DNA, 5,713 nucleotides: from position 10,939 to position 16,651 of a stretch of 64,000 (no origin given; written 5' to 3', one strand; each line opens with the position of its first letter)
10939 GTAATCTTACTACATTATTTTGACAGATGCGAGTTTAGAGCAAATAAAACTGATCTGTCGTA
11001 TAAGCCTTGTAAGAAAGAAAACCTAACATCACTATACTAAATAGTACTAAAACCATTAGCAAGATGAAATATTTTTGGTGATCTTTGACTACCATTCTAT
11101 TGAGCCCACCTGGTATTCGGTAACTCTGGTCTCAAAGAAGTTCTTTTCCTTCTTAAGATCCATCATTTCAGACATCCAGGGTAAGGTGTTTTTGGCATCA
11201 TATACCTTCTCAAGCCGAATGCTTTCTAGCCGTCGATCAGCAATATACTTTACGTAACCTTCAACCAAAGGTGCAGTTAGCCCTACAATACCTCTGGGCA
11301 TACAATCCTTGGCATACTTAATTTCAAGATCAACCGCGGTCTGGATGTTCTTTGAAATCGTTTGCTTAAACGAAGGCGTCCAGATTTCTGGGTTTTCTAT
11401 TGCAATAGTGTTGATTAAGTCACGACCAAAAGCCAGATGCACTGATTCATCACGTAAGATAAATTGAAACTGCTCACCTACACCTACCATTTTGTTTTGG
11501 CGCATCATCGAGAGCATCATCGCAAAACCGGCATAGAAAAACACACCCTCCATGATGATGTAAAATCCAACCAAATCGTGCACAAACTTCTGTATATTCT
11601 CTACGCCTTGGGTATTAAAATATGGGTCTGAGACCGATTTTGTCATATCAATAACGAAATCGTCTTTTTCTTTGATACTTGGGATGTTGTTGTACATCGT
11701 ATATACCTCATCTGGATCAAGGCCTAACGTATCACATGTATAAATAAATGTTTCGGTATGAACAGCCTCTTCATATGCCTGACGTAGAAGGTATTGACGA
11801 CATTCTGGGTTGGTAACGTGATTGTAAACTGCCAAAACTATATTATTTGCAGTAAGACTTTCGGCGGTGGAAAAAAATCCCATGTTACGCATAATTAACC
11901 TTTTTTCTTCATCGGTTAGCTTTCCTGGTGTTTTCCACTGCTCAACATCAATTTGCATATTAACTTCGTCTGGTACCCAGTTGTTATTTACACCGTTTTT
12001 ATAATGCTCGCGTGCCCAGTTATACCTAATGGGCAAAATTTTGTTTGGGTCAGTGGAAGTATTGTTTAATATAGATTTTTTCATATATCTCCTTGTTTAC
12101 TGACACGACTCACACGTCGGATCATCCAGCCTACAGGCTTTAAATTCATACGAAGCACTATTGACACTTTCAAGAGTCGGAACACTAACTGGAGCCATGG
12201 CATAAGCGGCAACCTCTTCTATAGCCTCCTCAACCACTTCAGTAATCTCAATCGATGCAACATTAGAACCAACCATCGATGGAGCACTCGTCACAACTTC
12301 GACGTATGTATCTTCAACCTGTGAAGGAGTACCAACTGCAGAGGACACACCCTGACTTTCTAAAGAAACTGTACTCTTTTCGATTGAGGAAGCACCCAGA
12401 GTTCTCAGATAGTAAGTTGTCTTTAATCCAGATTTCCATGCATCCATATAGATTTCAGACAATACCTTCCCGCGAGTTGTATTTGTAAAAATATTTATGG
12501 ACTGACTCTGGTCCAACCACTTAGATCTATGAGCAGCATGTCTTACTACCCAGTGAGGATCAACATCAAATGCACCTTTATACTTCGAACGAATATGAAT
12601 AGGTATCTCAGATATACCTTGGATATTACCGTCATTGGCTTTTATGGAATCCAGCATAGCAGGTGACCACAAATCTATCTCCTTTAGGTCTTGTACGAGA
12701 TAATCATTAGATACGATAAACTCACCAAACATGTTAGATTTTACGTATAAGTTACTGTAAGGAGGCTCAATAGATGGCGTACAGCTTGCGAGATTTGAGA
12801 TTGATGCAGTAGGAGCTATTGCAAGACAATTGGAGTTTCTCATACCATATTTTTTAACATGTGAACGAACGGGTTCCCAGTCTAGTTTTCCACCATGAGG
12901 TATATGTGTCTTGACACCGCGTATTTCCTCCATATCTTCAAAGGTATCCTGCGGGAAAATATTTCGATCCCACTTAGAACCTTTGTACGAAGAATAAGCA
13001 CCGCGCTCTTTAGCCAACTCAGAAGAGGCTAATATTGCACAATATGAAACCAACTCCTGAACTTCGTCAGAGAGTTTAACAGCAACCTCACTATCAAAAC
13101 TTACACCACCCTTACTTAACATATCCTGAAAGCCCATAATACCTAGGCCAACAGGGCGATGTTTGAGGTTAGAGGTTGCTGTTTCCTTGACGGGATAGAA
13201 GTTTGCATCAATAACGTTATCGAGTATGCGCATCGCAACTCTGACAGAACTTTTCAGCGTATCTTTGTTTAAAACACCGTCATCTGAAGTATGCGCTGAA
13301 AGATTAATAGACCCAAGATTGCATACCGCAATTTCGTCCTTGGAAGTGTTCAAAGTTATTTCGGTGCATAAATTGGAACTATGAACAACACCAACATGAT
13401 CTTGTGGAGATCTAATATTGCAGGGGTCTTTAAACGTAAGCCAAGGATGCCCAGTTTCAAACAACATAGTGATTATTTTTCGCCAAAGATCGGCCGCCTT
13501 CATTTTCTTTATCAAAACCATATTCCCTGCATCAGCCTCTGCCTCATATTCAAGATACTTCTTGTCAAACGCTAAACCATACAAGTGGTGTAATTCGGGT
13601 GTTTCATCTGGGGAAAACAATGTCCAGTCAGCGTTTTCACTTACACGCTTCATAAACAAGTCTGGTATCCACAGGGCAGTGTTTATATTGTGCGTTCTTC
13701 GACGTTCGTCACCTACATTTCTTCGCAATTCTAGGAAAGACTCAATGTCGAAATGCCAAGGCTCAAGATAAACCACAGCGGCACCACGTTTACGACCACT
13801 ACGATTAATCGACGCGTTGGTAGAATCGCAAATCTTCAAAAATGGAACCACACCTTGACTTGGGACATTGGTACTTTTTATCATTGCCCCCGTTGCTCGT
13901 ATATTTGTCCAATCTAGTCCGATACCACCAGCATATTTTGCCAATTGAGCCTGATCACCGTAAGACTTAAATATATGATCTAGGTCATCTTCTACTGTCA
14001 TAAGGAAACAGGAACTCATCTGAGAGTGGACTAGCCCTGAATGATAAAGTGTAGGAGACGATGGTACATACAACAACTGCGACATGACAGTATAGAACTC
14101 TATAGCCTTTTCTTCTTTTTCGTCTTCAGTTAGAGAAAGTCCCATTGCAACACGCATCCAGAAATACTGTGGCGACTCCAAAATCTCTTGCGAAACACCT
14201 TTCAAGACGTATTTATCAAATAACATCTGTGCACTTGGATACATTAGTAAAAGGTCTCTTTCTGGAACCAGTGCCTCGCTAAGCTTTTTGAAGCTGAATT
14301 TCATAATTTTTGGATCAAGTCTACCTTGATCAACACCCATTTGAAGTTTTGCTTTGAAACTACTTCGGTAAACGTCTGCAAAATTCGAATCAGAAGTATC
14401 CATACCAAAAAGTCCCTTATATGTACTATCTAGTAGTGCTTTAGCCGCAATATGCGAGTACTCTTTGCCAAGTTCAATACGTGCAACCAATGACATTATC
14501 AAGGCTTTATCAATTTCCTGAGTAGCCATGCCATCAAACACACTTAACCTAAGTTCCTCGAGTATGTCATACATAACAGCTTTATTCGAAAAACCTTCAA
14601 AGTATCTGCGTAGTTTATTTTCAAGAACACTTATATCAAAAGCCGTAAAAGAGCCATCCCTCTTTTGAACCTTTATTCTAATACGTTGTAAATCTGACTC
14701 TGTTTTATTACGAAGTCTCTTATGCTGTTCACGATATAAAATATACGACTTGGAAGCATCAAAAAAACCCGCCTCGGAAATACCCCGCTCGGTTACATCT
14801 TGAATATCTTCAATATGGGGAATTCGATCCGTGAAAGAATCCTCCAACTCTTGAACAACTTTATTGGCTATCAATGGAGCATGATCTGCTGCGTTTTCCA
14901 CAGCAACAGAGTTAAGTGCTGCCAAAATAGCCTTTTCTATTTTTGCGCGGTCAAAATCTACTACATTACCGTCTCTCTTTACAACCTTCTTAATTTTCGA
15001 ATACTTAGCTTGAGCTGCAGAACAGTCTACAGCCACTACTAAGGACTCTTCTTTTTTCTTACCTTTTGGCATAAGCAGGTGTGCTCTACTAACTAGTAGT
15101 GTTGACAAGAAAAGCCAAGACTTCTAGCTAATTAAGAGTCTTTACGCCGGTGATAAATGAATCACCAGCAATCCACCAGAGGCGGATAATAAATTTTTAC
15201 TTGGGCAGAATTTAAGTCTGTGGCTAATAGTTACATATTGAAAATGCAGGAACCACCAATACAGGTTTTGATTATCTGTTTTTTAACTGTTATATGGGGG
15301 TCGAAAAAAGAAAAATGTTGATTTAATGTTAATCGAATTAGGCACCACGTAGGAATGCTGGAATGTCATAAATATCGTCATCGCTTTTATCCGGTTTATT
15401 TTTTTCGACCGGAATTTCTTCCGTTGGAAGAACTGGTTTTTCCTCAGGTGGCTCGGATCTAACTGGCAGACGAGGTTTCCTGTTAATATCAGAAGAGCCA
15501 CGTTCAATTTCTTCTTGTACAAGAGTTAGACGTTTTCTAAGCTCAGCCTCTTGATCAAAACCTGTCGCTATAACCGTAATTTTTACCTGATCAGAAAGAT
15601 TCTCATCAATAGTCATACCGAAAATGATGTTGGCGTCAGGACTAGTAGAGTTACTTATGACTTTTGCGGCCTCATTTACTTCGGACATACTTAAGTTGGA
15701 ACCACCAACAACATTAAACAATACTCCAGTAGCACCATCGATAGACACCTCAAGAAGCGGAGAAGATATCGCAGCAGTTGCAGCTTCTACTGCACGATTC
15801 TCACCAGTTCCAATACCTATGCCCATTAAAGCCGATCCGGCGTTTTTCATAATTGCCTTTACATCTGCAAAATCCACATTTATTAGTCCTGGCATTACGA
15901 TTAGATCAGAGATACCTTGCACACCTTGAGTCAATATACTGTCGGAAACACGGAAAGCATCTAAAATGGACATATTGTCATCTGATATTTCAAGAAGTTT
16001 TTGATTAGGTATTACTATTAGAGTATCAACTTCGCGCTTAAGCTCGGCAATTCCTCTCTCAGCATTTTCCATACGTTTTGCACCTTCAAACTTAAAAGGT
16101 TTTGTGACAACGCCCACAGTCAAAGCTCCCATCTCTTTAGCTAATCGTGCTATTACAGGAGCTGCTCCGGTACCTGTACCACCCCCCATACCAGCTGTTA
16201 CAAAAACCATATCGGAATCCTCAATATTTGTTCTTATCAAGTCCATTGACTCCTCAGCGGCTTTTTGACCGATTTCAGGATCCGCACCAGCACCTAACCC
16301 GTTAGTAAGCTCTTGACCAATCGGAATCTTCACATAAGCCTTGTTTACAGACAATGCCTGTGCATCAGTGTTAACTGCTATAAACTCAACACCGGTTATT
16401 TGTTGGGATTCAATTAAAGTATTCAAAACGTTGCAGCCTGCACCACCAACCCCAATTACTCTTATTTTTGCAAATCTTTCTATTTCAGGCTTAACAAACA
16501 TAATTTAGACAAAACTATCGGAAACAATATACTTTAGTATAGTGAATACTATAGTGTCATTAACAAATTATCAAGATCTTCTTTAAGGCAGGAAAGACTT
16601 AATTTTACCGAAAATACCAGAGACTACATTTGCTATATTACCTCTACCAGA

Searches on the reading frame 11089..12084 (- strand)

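Call 40: search_protein_families(library=pfam, proteins=[window:11089-12084:-], max_evalue=0.0001)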
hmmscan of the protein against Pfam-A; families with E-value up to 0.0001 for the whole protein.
window:11089-12084:- (331 aa): 1 family
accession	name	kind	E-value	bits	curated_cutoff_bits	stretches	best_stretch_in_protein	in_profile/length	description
PF00268.27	Ribonuc_red_sm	-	1.6e-86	290.6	33.6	1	14-298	2-277/281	Ribonucleotide reductase, small chain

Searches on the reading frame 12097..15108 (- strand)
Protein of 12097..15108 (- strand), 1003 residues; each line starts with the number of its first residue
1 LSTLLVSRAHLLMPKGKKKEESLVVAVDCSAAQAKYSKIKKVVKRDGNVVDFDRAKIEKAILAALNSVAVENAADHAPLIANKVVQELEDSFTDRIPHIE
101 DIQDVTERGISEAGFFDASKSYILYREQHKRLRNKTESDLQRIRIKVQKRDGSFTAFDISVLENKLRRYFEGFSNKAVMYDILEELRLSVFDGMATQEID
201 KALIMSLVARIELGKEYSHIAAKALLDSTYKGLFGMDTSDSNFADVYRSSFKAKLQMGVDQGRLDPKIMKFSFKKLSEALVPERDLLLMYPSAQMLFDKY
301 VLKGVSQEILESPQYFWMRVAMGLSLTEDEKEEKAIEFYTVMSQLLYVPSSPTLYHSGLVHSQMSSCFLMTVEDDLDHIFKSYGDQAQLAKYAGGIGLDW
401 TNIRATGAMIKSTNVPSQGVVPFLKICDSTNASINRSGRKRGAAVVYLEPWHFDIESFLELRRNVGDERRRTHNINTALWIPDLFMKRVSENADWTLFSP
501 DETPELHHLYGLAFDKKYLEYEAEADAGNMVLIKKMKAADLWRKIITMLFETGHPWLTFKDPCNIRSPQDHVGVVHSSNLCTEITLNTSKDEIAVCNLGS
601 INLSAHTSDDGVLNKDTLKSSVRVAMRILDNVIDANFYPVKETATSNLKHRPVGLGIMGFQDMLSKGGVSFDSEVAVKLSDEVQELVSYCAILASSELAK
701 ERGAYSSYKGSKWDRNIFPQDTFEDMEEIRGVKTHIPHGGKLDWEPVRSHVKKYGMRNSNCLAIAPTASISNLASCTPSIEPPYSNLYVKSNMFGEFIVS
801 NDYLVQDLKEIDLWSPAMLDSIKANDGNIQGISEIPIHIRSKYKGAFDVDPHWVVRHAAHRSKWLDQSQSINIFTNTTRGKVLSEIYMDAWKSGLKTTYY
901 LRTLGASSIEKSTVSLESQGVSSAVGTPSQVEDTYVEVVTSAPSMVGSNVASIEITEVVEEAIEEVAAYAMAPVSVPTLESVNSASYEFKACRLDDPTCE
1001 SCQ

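Call 40: search_protein_families(library=pfam, proteins=[window:12097-15108:-], max_evalue=0.0001)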
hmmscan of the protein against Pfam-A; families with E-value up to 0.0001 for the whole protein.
window:12097-15108:- (1003 aa): 3 families
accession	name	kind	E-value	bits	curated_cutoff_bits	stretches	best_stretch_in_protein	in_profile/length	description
PF02867.20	Ribonuc_red_lgC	-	6e-188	626.2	23.9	1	365-901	1-523/523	Ribonucleotide reductase, barrel domain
PF03477.21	ATP-cone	-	2.2e-26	92.6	25.8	2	40-131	1-88/88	ATP cone domain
PF00317.26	Ribonuc_red_lgN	-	2.6e-19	69.5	28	1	289-361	4-76/77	Ribonucleotide reductase, all-alpha domain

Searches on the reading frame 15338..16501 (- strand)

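Call 41: search_protein_families(library=pfam, proteins=[window:15338-16501:-], max_evalue=0.0001)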
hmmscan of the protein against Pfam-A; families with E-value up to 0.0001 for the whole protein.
window:15338-16501:- (387 aa): 2 families
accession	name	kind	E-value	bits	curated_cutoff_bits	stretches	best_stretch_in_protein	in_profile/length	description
PF00091.31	Tubulin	-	2.7e-55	188.1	33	1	12-173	1-189/190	Tubulin/FtsZ family, GTPase domain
PF12327.13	FtsZ_C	-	1.9e-33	115.1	27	1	222-316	1-95/95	FtsZ family, C-terminal domain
